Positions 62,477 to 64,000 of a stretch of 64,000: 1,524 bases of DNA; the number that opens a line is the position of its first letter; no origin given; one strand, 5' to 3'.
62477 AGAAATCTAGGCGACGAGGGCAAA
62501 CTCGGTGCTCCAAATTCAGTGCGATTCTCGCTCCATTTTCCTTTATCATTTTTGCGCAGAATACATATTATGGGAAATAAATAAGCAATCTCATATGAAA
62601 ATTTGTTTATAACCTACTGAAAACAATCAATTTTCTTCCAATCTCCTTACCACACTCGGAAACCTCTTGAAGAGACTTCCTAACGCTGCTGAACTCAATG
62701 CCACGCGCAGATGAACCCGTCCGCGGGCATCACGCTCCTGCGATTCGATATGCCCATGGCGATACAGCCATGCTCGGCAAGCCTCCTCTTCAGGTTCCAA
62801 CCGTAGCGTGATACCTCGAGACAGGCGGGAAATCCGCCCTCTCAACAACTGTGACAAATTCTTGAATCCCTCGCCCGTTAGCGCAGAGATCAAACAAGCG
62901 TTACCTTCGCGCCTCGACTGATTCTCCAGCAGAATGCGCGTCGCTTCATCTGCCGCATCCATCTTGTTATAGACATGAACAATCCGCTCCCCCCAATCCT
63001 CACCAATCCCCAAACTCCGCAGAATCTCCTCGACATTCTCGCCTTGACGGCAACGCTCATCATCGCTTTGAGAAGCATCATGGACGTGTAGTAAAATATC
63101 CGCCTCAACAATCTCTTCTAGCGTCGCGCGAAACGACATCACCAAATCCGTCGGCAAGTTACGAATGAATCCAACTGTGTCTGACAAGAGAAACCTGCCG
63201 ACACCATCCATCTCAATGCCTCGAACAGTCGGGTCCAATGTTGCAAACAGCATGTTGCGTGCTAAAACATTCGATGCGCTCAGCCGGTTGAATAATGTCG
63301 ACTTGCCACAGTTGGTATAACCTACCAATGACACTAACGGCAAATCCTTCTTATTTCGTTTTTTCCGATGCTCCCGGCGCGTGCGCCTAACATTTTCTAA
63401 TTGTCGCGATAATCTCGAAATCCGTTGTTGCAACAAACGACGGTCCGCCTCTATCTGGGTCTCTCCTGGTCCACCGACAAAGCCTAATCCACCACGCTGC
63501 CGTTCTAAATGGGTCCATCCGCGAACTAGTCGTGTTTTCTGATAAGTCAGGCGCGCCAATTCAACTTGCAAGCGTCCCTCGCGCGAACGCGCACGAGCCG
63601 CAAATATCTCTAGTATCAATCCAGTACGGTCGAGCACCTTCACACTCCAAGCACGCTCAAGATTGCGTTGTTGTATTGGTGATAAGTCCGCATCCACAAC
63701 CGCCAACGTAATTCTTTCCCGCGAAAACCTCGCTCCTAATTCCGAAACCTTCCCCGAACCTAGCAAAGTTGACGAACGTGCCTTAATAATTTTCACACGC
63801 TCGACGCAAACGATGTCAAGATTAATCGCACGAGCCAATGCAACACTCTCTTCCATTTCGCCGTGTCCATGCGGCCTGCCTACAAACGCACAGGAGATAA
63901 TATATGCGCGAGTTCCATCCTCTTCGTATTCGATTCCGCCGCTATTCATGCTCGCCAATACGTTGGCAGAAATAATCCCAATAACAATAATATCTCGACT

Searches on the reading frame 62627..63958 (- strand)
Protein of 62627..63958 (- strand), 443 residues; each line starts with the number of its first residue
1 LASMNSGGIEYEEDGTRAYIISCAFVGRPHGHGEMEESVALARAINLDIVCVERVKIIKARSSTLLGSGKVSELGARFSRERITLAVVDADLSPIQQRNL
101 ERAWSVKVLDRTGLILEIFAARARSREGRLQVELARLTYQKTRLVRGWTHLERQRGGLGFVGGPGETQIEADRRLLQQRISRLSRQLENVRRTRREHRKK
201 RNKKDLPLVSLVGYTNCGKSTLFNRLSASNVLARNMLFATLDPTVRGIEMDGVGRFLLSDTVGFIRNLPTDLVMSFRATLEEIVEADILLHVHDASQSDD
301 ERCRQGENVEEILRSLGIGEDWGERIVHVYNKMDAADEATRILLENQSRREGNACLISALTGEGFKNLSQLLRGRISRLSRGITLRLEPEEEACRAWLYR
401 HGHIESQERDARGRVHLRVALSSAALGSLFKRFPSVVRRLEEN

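Call 74: search_protein_families(library=ncbifam, proteins=[window:62627-63958:-], max_evalue=1e-20)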
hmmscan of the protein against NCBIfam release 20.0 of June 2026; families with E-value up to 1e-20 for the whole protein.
window:62627-63958:- (443 aa): 2 families
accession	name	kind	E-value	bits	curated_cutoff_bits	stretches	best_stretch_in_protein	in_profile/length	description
TIGR03156.1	GTP_HflX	equivalog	2.2e-126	421.5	216.75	1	18-373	2-348/351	GTPase HflX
NF008280.0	PRK11058.1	equivalog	1.3e-101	340.4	441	1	34-434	29-419/426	ribosome rescue GTPase HflX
